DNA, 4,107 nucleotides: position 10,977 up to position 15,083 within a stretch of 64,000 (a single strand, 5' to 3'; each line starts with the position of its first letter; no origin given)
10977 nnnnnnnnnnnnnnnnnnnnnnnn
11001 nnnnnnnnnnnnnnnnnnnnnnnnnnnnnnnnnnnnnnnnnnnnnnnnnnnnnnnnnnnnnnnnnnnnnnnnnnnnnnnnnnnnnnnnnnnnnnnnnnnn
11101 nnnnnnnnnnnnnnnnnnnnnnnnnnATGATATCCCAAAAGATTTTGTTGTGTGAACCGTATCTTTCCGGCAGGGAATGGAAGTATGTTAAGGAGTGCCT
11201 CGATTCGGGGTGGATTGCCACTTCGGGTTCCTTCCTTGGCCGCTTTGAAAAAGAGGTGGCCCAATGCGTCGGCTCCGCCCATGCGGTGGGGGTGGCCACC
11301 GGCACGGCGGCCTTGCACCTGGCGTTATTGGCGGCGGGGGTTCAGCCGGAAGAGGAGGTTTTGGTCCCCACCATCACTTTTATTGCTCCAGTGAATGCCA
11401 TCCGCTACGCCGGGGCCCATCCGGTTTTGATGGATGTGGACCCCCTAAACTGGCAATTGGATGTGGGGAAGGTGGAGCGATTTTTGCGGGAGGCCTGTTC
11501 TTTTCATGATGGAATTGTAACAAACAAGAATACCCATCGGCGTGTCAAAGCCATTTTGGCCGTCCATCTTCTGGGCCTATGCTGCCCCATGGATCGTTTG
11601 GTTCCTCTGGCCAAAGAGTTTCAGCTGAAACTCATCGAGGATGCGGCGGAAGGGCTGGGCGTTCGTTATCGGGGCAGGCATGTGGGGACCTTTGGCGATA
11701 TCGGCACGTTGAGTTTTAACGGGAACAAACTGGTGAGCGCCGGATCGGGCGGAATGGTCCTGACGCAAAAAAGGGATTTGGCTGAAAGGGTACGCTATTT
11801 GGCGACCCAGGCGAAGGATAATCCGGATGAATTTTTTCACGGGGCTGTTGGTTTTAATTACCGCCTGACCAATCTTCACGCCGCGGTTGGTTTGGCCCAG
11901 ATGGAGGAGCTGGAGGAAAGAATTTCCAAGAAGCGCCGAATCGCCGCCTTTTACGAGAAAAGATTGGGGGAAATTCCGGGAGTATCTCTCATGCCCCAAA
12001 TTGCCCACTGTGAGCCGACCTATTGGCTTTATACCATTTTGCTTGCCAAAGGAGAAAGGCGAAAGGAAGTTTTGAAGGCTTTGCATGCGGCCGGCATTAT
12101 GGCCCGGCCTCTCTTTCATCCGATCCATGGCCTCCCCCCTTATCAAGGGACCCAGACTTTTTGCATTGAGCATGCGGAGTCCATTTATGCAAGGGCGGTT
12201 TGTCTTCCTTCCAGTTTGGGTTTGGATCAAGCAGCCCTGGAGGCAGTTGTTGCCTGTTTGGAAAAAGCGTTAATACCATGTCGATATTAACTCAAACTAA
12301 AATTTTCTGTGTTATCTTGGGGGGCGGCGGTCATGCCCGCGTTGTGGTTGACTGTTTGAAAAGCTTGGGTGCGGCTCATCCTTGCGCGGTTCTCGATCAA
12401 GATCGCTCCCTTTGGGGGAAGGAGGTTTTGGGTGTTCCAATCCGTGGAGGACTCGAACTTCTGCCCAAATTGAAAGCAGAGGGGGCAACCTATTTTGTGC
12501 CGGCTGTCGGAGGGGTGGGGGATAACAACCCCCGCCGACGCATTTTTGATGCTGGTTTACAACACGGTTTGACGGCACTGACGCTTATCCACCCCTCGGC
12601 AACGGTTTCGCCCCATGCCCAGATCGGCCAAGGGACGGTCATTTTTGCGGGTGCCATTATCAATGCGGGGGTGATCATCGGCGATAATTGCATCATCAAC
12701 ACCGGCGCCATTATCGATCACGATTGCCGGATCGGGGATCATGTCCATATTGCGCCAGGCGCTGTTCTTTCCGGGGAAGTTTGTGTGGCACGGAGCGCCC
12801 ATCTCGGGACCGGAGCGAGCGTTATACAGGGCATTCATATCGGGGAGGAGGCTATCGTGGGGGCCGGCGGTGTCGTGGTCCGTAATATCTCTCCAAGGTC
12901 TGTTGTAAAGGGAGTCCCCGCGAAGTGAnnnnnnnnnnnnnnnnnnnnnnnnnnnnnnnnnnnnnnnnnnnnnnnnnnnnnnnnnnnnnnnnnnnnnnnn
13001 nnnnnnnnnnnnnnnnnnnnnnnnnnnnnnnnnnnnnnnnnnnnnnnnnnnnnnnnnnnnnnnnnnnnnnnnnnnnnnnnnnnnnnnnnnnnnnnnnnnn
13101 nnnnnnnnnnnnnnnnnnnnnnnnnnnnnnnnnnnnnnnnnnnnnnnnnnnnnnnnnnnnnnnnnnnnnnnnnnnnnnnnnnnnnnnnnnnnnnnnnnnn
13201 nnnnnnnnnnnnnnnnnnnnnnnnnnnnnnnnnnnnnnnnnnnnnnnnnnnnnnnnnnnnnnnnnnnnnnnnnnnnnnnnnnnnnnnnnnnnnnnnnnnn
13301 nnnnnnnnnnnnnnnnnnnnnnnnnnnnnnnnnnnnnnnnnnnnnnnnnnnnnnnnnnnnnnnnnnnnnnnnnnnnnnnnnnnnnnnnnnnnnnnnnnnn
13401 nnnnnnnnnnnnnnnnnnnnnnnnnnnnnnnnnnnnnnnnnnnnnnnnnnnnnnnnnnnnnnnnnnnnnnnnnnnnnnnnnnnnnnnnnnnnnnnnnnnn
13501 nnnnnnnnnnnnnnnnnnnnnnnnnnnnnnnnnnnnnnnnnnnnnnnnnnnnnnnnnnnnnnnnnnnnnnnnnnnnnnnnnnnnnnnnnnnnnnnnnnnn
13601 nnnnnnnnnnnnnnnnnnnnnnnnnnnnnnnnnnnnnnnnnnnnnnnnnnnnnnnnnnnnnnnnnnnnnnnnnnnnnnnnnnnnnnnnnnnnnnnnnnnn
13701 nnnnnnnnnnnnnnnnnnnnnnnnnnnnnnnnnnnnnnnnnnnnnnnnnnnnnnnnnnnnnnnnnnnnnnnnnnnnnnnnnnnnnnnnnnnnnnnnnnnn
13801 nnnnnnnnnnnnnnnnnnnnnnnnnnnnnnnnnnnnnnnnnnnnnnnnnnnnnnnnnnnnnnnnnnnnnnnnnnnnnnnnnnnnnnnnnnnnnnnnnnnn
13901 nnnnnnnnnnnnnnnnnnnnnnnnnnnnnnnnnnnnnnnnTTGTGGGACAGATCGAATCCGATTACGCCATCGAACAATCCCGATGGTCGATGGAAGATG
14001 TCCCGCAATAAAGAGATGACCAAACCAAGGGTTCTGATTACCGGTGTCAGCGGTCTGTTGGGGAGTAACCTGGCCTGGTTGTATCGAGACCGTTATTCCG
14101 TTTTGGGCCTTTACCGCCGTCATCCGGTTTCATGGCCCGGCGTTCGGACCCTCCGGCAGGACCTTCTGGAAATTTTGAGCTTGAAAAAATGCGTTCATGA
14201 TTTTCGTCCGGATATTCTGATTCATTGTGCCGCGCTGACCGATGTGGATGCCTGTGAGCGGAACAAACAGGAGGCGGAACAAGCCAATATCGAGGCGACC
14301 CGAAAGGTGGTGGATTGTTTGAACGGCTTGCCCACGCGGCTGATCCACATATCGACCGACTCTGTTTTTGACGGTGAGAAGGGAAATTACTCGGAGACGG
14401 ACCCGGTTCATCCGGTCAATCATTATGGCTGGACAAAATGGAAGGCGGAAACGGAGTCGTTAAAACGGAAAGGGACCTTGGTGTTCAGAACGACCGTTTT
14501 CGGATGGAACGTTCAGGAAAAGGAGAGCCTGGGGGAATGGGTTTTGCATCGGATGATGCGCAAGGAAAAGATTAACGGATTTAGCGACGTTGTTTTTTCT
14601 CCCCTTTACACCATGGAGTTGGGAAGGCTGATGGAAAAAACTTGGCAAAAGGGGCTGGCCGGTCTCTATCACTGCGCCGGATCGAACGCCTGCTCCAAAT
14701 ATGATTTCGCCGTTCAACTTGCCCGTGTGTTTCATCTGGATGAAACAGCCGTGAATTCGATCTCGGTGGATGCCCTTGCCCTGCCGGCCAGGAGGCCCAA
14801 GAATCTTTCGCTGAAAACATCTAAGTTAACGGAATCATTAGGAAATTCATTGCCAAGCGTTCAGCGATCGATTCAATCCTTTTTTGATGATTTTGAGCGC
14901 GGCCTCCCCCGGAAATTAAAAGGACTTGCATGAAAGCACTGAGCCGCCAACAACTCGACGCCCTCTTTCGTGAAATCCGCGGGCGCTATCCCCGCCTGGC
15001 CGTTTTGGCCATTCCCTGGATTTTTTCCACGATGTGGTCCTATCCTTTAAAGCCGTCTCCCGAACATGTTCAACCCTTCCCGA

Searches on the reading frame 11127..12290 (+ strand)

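Call 19: search_protein_families(library=pfam, proteins=[window:11127-12290:+], max_evalue=0.001)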
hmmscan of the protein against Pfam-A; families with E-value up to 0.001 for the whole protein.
window:11127-12290:+ (387 aa): 2 families
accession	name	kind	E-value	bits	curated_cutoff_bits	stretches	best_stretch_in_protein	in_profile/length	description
PF01041.23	DegT_DnrJ_EryC1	-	1.3e-98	331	19.8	1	16-378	6-359/360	DegT/DnrJ/EryC1/StrS aminotransferase family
PF00155.27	Aminotran_1_2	-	9.3e-08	32.1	19.7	1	39-133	46-153/361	Aminotransferase class I and II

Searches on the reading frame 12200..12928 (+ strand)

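Call 19: search_protein_families(library=pfam, proteins=[window:12200-12928:+], max_evalue=0.001)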
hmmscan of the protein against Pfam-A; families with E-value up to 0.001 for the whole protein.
window:12200-12928:+ (242 aa): 5 families
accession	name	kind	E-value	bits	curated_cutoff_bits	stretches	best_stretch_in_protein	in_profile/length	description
PF00132.30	Hexapep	-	2.3e-15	56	27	2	157-192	1-36/36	Bacterial transferase hexapeptide (six repeats)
PF17836.7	PglD_N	-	4.6e-11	43.6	23.4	1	38-117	3-76/78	PglD N-terminal domain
PF25084.1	LbH_EIF2B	-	7.9e-08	32.7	54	1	135-201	40-104/105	EIF2B subunit epsilon LbH domain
PF14602.12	Hexapep_2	-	2.1e-05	24.6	27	0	142-173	4-33/34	Hexapeptide repeat of succinyl-transferase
PF25087.1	GMPPB_C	-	0.00038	20.5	39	0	162-204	3-45/110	GMPPB C-terminal domain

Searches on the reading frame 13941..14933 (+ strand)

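Call 19: search_protein_families(library=pfam, proteins=[window:13941-14933:+], max_evalue=0.001)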
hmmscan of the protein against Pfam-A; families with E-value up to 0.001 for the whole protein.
window:13941-14933:+ (330 aa): 5 families
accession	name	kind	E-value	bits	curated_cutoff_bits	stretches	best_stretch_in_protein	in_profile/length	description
PF04321.23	RmlD_sub_bind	-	3.8e-55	187.4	27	1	30-318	2-285/287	RmlD substrate binding domain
PF01370.27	Epimerase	-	3.6e-20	72.9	20.9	1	31-171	1-151/240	NAD dependent epimerase/dehydratase family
PF16363.11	GDP_Man_Dehyd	-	6.2e-12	46.1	27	1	32-170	1-161/332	GDP-mannose 4,6 dehydratase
PF02719.21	Polysacc_synt_2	-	1.1e-08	35.1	20.2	1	78-171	66-147/293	Polysaccharide biosynthesis protein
PF07993.18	NAD_binding_4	-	4.5e-07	29.7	20.1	1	91-171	90-186/258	Male sterility protein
